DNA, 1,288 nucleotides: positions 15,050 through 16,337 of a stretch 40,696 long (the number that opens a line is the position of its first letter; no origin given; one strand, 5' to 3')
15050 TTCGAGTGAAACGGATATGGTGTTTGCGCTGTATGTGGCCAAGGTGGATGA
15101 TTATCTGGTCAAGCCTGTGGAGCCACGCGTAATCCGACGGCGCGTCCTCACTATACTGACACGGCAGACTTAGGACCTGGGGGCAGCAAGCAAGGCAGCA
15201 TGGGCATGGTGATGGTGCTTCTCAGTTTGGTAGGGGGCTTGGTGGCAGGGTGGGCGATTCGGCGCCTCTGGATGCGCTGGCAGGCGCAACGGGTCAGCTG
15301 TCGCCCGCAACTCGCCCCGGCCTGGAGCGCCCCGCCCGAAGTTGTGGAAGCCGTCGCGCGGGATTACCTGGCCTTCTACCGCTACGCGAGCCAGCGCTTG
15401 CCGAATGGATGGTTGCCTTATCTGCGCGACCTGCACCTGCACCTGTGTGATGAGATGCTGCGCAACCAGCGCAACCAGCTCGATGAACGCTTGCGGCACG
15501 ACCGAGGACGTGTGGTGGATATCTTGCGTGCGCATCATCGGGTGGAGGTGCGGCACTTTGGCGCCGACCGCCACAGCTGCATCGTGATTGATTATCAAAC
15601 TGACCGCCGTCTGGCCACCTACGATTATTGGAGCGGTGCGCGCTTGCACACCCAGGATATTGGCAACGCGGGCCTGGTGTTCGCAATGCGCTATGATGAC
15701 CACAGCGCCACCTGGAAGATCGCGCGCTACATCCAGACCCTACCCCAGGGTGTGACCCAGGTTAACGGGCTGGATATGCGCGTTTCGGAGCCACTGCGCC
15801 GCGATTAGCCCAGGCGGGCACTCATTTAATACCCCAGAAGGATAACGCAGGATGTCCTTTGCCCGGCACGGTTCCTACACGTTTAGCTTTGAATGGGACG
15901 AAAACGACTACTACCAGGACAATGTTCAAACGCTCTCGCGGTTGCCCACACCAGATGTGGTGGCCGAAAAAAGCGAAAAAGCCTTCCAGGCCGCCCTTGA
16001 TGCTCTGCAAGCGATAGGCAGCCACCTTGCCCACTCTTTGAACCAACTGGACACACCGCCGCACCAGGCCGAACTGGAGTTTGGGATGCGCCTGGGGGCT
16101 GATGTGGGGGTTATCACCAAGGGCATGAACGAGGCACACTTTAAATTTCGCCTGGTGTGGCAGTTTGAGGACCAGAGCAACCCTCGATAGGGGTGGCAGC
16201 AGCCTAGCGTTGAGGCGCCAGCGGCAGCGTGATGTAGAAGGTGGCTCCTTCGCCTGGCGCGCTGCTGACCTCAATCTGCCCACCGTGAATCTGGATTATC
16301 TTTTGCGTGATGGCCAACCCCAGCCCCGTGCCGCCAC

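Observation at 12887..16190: Four-gene cassette wHTH-AAA+ ATPase / X-REC / TM protein / trypco2-like protein: candidate undescribed NTPase-centred signalling or conflict module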

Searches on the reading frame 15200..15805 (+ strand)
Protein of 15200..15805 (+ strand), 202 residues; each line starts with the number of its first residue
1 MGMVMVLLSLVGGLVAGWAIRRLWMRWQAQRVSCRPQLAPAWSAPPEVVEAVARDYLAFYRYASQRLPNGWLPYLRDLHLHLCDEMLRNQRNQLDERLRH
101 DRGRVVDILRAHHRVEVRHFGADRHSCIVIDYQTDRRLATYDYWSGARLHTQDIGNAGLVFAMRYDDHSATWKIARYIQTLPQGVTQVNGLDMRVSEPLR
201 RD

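Call 7: search_protein_families(library=pfam, max_evalue=0.1, proteins=[window:15200-15805:+])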
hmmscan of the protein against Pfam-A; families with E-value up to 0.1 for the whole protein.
window:15200-15805:+ (202 aa): 0 families

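Call 8: search_protein_families(library=ncbifam, max_evalue=0.1, proteins=[window:15200-15805:+])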
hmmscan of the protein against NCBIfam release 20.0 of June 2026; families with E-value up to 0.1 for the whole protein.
window:15200-15805:+ (202 aa): 0 families

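Call 9: search_protein_families(library=padloc, max_evalue=0.1, proteins=[window:15200-15805:+])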
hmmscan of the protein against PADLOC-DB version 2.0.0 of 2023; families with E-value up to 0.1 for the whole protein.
window:15200-15805:+ (202 aa): 0 families

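Call 25: find_homologous_proteins(query=window:15200-15805:+)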
Query window:15200-15805:+ (202 aa): 5 proteins with E <= 0.001 among 209 candidates.
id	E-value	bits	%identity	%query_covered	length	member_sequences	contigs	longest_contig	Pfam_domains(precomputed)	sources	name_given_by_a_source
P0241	5.3e-133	459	100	99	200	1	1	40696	-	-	-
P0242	1.8e-66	242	63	80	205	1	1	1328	-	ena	-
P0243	9.6e-64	233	54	99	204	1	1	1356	-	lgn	-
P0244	1.8e-57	212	58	80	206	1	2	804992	-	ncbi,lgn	-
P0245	1.3e-54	203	57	80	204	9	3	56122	-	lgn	-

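Call 43: search_protein_representatives(alignment_id=A3)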
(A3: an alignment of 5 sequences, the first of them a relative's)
Query: 5 sequences, 205 profile positions. Proteins with E-value up to 0.001 (for the whole library): 87; up to 1e-10: 65; up to 1e-30: 29. The best 87 are listed.
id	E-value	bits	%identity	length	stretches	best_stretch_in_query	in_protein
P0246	7.0e-78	277.6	-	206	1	3-204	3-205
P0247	3.1e-57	210.2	-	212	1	3-204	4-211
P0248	2.9e-51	190.6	-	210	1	7-191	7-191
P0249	2.3e-43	164.8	-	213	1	4-191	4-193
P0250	4.6e-43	163.9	-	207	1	8-188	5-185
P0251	1.1e-42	162.6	-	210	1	8-192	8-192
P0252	1.8e-42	161.9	-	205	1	2-204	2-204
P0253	1.9e-39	152.0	-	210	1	5-193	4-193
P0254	4.3e-39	150.9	-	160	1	45-204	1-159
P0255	4.5e-39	150.8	-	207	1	5-190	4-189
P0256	2.1e-38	148.6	-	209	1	4-188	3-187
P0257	6.5e-38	147.0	-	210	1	4-199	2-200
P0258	4.1e-37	144.4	-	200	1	19-204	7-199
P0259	6.1e-35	137.3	-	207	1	4-203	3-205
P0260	8.0e-35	136.9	-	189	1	20-188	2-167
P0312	1.4e-08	51.2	-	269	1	23-183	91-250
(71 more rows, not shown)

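Call 54: predict_structure(alignment_id=A5)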
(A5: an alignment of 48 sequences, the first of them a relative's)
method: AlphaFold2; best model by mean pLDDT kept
length: 200 residues; sequences in the alignment: 48
mean_pLDDT: 88.1   pTM: 0.80
mean pLDDT of the five models: 88.1, 88.1, 87.9, 87.3, 87.1
residues with pLDDT >= 90: 140; 70-90: 26; 50-70: 34; < 50: 0
segments of 3 or more residues with pLDDT < 50: none
pLDDT, mean of each block of 10 residues (from residue 1): 96 85 64 61 91 98 94 97 98 91 94 93 94 97 96 97 96 96 68 55
secondary structure, 60 per line:
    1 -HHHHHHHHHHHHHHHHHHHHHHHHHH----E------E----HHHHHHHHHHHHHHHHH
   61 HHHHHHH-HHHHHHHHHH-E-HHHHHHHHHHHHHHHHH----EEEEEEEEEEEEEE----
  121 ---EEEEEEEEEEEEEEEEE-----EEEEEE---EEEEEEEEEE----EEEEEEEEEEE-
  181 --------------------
elements in order: H2-27 H44-67 H69-78 H82-98 E103-116 E124-140 E146-151 E155-164 E169-179

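Call 57: fold_search(model_id=the predicted structure, library=pdb)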
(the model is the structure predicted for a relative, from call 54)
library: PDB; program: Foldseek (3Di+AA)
matches with E <= 10: 1335; with E <= 0.001: 1
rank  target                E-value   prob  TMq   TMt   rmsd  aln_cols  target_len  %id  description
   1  6jzn_B                4.2e-04  1.00  0.47  0.66   4.1       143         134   11  Structure of the intermembrane space region of PARC6-PDV1 (released 2020-05-06)
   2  6zm6_d                1.6e-03  0.77  0.22  0.18  17.8       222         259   10  Human mitochondrial ribosome in complex with mRNA, A/A tRNA and P/P tRNA (released 2021-01-13)
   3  6i9r_d                2.1e-03  0.93  0.27  0.25  13.2       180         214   13  Large subunit of the human mitochondrial ribosome in complex with Virginiamycin M and Quinupristin (released 2020-07-08)
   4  7qi4_d                2.6e-03  0.85  0.27  0.24  15.7       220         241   11  Human mitochondrial ribosome at 2.2 A resolution (bound to partly built tRNAs and mRNA) (released 2022-07-13)
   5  6zm5_d                2.9e-03  0.89  0.28  0.24  15.7       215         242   12  Human mitochondrial ribosome in complex with OXA1L, mRNA, A/A tRNA, P/P tRNA and nascent polypeptide (released 2021-01-13)
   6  8pk0_d                2.9e-03  0.47  0.20  0.16  17.4       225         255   11  human mitoribosomal large subunit assembly intermediate 1 with GTPBP10-GTPBP7 (released 2023-12-13)
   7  9hcg_d                3.1e-03  0.66  0.23  0.22  16.1       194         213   13  Mouse mitoribosome large subunit assembly intermediate bound to NSUN4, METRF4, MRM2, GTPBP7 and MALSU1-L0R8F8-mt-ACP c (released 2025-06-18)
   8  8qsj_d                3.2e-03  0.69  0.22  0.19  16.1       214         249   13  Human mitoribosomal large subunit assembly intermediate 2 with GTPBP7 (released 2023-12-13)
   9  3qk9_B                3.4e-03  0.99  0.36  0.41  10.1       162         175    9  Yeast Tim44 C-terminal domain complexed with Cymal-3 (released 2011-03-09)
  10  7ods_d                3.6e-03  0.66  0.22  0.20  17.7       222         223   10  State B of the human mitoribosomal large subunit assembly intermediate (released 2021-06-23)
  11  7po4_d                4.1e-03  0.54  0.22  0.20  17.7       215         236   12  Assembly intermediate of human mitochondrial ribosome large subunit (largely unfolded rRNA with MALSU1, L0R8F8 and ACP (released 2022-06-15)
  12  9e9c_d                4.6e-03  0.63  0.23  0.20  17.4       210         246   14  Mouse mitoribosome large subunit assembly intermediate bound to NSUN4, METRF4, GTPBP7, GTPBP10 and the MALSU1-L0R8F8-m (released 2025-08-06)
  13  7o9k_d                4.6e-03  0.54  0.21  0.19  16.0       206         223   13  Human mitochondrial ribosome large subunit assembly intermediate with MTERF4-NSUN4, MRM2, MTG1, the MALSU module, GTPB (released 2021-06-30)
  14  8k2a_Ls               4.8e-03  0.99  0.37  0.35  12.7       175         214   10  Cryo-EM structure of the human 55S mitoribosome with Tigecycline (released 2024-07-10)
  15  3qk9_A                5.4e-03  1.00  0.40  0.45   7.7       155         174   12  Yeast Tim44 C-terminal domain complexed with Cymal-3 (released 2011-03-09)
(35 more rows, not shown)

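Call 75: search_protein_families(library=pfam, max_evalue=10, proteins=[window:15314-15805:+])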
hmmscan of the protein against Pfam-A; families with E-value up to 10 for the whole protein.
seq(164 aa): 0 families

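Call 82: find_related_loci(query=A3, collection=metagenome_contigs, flank=6000)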
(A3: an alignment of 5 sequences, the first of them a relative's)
Query A3 (200 aa) in metagenome_contigs; peptide patterns used: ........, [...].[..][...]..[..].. (x = any residue, [..] = any of these).
196 stretches matched a pattern, but none encodes a relative of the query by tblastn (E <= 1e-3).

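Call 83: find_encoding_contigs(protein=P0312, flank=6000, max_places=2)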
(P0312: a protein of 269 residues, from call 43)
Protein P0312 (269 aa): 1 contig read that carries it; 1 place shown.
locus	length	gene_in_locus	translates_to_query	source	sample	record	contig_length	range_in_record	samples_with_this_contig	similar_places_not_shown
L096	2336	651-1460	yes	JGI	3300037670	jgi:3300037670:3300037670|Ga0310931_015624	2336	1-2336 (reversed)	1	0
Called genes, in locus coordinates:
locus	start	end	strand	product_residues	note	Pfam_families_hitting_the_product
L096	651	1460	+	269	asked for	-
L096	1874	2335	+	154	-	?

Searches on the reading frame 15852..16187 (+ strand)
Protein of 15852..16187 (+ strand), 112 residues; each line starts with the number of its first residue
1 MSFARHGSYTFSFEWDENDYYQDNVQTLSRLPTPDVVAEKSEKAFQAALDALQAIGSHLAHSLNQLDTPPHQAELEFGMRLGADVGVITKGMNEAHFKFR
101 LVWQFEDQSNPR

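Call 7: search_protein_families(library=pfam, max_evalue=0.1, proteins=[window:15852-16187:+])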
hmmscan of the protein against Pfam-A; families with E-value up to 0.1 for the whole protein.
window:15852-16187:+ (112 aa): 1 family
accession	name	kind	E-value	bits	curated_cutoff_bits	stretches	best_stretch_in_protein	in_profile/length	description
PF19493.4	Trypco1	-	1.1e-14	55.2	24.6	1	34-105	27-98/98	Trypsin-co-occurring domain 1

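Call 8: search_protein_families(library=ncbifam, max_evalue=0.1, proteins=[window:15852-16187:+])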
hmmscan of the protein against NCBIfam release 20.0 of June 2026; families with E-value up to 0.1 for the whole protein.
window:15852-16187:+ (112 aa): 1 family
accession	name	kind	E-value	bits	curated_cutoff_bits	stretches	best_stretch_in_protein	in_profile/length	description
NF041216.1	CU044_2847_fam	subfamily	3.3e-13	50.1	23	1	34-103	22-91/91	CU044_2847 family protein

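Call 9: search_protein_families(library=padloc, max_evalue=0.1, proteins=[window:15852-16187:+])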
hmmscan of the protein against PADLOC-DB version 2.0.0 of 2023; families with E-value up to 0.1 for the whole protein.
window:15852-16187:+ (112 aa): 0 families

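Call 47: find_related_loci(query=A4, collection=metagenome_contigs, flank=10000)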
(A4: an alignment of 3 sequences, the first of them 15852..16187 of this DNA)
Query A4 (112 aa) in metagenome_contigs; peptide patterns used: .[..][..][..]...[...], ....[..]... (x = any residue, [..] = any of these).
236 stretches matched a pattern, but none encodes a relative of the query by tblastn (E <= 1e-3).

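Call 70: search_dna_similar(query=window:15852-16187:+, collection=plasmids, mode=protein, max_evalue=0.001, max_rows=20)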
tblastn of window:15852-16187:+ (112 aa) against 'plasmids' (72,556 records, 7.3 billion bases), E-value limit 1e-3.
Records with a match: 10; places in all: 10; records where one place covers at least 80% of the query: 0.
Best place of each record, by identity: <60% 10.
By first word of the organism name: Streptomyces 9; Nostoc 1.
By predicted mobility (MOB-suite, as given by PLSDB): non-mobilizable 8; conjugative 1; mobilizable 1.
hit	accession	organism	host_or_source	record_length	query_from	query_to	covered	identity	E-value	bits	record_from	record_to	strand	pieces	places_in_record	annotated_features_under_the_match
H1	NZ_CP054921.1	Streptomyces sp. NA03103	Single cell,marine sediment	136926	23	103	72%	29.3%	7e-4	44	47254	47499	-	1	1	CU044_2847 family protein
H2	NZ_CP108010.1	Streptomyces sp. NBC_00334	-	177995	23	103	72%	29.3%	8e-4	44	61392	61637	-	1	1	CU044_2847 family protein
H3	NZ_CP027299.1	Streptomyces sp. SGAir0924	whole organism,air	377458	30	103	66%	32.0%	3e-4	45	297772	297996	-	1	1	CU044_2847 family protein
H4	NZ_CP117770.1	Nostoc sp. UHCC 0926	whole organism,lichen surface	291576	33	104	64%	32.9%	2e-5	49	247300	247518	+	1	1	CU044_2847 family protein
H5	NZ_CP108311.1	Streptomyces sp. NBC_00012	-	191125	38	103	59%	35.3%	6e-4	44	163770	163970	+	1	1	CU044_2847 family protein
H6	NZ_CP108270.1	Streptomyces sp. NBC_00046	-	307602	38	103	59%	35.3%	6e-4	44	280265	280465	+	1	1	CU044_2847 family protein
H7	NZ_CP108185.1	Streptomyces virginiae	-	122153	40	103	57%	35.4%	9e-5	47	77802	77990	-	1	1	CU044_2847 family protein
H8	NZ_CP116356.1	Streptomyces xanthophaeus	whole organism,soil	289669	40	103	57%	35.4%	1e-4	46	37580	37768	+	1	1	CU044_2847 family protein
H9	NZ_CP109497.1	Streptomyces sp. NBC_01431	-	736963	31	104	66%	29.3%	2e-4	46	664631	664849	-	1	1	CU044_2847 family protein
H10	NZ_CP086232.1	Streptomyces clavuligerus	whole organism,soil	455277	31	103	65%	29.7%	2e-4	46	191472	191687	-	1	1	CU044_2847 family protein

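Call 71: get_annotated_region(hit=H4, flank=5000)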
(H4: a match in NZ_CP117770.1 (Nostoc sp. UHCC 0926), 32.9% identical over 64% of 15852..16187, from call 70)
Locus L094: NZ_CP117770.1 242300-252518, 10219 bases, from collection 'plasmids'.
description: Nostoc sp. UHCC 0926 plasmid pn2, complete sequence
organism: Nostoc sp. UHCC 0926 (NCBI taxid 3025190)
taxonomy: Bacteria; Cyanobacteriota; Cyanophyceae; Nostocales; Nostocaceae; Nostoc; Nostoc sp. UHCC 0926
host: -; source: whole organism,lichen surface; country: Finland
typing (MOB-suite, as given by PLSDB): non-mobilizable; replicon rep_cluster_1678; mating-pair formation MPF_T
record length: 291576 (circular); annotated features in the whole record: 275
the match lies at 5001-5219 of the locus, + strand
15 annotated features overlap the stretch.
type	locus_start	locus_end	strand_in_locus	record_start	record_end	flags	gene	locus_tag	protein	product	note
CDS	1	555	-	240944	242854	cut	-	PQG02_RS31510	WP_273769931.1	hypothetical protein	-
CDS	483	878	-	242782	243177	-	-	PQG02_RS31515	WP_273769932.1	hypothetical protein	-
CDS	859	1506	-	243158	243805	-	-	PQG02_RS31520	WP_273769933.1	hypothetical protein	-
CDS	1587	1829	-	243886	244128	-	-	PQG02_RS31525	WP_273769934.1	hypothetical protein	-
CDS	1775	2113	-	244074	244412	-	-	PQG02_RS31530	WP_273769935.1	hypothetical protein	-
CDS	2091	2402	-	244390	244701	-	-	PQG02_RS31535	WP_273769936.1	hypothetical protein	-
CDS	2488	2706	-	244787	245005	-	-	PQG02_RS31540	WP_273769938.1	hypothetical protein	-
CDS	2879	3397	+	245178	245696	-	-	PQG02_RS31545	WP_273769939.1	hypothetical protein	-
CDS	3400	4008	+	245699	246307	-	-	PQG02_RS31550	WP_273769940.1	hypothetical protein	-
CDS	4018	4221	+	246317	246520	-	-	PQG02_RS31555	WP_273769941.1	hypothetical protein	-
CDS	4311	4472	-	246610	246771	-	-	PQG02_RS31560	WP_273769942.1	hypothetical protein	-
CDS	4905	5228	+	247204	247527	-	-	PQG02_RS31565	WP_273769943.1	CU044_2847 family protein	-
CDS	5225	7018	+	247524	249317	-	-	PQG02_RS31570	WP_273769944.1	trypsin-like peptidase domain-containing protein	-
CDS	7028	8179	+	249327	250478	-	-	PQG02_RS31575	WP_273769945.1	AAA family ATPase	-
CDS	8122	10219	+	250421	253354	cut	-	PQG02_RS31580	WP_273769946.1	formylglycine-generating enzyme family protein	-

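Call 72: get_annotated_region(hit=H7, flank=5000)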
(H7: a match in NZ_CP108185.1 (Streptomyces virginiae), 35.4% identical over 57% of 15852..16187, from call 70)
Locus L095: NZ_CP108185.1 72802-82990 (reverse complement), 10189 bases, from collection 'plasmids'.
description: Streptomyces virginiae strain NBC_00125 plasmid unnamed1, complete sequence
organism: Streptomyces virginiae (NCBI taxid 1961)
taxonomy: Bacteria; Actinomycetota; Actinomycetes; Kitasatosporales; Streptomycetaceae; Streptomyces; Streptomyces virginiae
host: -; source: -; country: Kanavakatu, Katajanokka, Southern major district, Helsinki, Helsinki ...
typing (MOB-suite, as given by PLSDB): non-mobilizable; replicon rep_cluster_1879,rep_cluster_1910
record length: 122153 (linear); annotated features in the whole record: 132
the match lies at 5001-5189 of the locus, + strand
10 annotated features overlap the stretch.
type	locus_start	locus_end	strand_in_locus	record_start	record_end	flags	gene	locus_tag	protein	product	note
CDS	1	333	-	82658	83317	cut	-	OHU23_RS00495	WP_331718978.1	sporulation delaying protein family toxin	-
CDS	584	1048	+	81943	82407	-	-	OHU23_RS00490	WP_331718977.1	hypothetical protein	-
CDS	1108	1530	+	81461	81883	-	-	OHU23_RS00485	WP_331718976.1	hypothetical protein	-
CDS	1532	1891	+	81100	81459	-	-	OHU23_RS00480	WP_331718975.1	GntR family transcriptional regulator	GO:0006355 - regulation of DNA-templated transcription [Evidence IEA]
CDS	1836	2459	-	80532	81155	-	-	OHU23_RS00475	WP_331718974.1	hypothetical protein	-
CDS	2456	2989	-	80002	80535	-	-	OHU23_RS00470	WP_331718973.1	hypothetical protein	-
CDS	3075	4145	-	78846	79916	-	-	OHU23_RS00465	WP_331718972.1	replication-relaxation family protein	-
CDS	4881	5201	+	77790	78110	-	-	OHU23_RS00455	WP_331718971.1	CU044_2847 family protein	-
CDS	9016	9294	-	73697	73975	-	-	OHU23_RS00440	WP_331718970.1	restriction endonuclease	GO:0009307 - DNA restriction-modification system [Evidence IEA]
CDS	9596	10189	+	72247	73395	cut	-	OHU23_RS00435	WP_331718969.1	ParA family protein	-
